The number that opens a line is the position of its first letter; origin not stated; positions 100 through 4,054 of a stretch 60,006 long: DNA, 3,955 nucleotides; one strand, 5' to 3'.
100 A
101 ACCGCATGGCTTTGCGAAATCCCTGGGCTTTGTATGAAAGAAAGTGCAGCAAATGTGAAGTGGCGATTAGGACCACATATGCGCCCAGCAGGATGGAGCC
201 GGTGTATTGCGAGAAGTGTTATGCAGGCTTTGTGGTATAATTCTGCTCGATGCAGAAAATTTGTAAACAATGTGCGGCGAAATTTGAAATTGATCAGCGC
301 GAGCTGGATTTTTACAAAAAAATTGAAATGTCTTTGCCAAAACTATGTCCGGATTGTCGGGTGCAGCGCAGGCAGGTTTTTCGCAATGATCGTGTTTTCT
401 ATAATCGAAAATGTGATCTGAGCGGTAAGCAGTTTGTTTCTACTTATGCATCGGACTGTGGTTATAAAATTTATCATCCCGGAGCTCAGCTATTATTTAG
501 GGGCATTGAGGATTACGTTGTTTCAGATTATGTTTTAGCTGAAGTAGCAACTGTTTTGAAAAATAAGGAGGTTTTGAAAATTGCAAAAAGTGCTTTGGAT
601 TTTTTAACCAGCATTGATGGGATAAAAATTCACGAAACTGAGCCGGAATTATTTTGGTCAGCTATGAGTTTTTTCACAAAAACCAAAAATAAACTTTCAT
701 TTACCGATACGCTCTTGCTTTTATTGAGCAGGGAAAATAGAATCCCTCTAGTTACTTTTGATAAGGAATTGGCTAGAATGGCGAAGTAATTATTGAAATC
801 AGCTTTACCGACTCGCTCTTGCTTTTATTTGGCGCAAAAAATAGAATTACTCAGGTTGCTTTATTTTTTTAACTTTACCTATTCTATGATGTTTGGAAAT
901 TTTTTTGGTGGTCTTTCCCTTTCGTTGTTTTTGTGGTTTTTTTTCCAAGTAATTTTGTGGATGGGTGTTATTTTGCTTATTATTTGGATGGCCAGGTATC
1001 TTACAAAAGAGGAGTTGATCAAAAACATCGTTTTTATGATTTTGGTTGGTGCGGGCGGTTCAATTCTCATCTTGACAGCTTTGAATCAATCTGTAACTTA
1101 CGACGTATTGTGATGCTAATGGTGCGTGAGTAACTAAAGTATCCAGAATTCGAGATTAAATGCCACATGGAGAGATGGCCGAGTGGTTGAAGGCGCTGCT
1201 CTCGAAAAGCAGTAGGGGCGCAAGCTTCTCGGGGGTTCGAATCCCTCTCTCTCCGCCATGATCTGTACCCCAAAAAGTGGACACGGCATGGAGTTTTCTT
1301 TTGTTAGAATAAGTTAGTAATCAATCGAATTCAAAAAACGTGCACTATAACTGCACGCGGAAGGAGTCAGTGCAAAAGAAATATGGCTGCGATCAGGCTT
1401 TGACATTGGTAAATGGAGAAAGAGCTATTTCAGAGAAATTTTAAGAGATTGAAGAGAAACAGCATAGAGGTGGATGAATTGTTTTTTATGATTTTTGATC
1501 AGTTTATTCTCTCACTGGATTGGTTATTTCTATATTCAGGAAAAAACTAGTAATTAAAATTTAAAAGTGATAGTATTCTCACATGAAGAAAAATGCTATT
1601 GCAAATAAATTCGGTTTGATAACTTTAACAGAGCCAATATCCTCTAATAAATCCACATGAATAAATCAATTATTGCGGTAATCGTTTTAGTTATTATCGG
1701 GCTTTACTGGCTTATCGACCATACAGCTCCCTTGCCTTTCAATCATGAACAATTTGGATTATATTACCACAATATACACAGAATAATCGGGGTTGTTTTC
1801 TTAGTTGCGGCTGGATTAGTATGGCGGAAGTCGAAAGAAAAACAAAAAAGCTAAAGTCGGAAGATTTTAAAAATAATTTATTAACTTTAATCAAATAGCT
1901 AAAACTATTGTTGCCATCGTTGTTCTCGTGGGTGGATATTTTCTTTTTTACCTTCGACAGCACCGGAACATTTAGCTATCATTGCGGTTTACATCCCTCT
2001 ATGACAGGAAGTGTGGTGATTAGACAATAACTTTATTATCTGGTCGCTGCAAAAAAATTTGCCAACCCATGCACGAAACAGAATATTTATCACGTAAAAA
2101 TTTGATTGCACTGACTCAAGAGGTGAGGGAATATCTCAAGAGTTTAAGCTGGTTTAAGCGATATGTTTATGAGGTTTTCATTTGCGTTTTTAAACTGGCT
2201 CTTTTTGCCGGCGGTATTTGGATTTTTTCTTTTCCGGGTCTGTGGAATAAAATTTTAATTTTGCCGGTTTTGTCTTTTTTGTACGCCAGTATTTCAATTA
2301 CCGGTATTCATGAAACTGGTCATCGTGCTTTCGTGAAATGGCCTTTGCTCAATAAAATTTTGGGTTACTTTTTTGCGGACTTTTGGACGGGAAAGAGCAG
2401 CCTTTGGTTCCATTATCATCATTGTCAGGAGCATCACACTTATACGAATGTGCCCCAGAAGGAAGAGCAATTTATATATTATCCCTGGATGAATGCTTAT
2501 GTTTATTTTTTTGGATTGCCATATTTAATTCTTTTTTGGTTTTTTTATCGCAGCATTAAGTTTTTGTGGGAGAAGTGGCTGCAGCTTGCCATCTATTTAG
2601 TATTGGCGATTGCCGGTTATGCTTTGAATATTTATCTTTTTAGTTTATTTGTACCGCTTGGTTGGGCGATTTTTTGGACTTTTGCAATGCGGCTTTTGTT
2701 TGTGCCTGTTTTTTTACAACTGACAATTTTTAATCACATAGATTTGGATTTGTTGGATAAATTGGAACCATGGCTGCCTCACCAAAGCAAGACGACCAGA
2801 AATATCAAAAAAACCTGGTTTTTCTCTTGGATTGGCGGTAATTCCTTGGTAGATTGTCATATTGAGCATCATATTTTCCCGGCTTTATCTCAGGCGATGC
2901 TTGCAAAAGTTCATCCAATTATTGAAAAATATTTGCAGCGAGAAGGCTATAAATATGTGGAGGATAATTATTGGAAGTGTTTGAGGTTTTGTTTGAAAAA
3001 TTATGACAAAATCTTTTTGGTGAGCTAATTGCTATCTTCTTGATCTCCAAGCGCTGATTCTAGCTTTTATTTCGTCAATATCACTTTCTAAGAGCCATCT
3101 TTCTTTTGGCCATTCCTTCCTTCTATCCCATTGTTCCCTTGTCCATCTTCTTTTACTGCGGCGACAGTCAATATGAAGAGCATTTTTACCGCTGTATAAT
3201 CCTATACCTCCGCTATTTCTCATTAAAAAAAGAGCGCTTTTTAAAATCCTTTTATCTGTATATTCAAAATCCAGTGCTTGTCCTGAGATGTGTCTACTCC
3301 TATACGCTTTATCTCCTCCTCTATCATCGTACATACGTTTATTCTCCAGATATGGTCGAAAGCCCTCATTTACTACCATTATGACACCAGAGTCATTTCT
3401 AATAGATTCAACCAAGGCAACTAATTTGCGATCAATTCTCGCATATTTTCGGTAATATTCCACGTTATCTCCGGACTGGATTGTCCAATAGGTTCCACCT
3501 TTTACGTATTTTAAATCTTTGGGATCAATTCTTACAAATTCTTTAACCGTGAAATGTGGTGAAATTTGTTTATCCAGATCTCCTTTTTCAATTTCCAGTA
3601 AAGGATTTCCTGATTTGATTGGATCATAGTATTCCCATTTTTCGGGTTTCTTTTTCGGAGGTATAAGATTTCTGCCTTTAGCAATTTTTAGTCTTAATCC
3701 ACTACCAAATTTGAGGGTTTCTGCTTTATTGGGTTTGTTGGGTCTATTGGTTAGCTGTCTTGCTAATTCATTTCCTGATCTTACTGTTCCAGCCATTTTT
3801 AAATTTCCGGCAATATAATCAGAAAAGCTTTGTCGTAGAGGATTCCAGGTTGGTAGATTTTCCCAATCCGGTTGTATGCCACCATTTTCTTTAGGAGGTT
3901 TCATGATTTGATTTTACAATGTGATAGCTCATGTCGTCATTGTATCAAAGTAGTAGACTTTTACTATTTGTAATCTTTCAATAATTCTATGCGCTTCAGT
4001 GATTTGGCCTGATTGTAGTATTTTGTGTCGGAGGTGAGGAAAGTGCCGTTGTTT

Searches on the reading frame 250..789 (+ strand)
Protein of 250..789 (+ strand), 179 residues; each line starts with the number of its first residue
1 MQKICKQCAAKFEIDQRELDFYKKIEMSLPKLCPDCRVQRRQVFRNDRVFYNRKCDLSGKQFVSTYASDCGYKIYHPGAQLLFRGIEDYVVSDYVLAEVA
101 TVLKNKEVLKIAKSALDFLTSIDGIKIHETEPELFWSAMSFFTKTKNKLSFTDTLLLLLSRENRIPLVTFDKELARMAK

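Call 72: search_protein_families(library=pfam, proteins=[window:250-789:+], max_evalue=0.001)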
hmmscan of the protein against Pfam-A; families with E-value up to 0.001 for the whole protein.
window:250-789:+ (179 aa): 3 families
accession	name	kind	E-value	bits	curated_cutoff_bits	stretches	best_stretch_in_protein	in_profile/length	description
PF01850.27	PIN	-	1.3e-09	39.2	23.6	1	84-179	26-119/120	PIN domain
PF13451.12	zf_Tbcl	-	0.00015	22.1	24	1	4-42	6-45/48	Probable treble clef domain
PF15167.11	DUF4581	-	0.00095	19.8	27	0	12-84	22-91/131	Domain of unknown function (DUF4581)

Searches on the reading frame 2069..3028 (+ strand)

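Call 72: search_protein_families(library=pfam, proteins=[window:2069-3028:+], max_evalue=0.001)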
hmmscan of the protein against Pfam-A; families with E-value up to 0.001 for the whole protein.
window:2069-3028:+ (319 aa): 1 family
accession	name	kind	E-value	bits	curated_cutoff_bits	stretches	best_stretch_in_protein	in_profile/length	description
PF00487.30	FA_desaturase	-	1.1e-22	81.5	29.7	1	65-298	9-251/253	Fatty acid desaturase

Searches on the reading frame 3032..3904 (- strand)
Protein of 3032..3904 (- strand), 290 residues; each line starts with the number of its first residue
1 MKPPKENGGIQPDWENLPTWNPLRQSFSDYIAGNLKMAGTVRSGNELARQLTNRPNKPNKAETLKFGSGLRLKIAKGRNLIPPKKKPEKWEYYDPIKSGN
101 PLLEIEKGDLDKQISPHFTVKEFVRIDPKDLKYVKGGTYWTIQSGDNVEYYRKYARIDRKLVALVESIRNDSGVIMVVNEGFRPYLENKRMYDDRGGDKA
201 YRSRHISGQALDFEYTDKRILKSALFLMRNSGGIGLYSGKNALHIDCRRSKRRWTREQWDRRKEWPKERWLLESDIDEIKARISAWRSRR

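Call 72: search_protein_families(library=pfam, proteins=[window:3032-3904:-], max_evalue=0.001)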
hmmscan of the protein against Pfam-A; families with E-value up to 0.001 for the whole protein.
window:3032-3904:- (290 aa): 2 families
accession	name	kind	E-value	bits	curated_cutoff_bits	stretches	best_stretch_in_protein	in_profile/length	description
PF05951.18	Peptidase_M15_2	-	2.7e-07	30.9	27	1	154-249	50-149/153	Bacterial protein of unknown function (DUF882)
PF08291.16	Peptidase_M15_3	-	4.1e-05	24.1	23.2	1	159-246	26-108/108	Peptidase M15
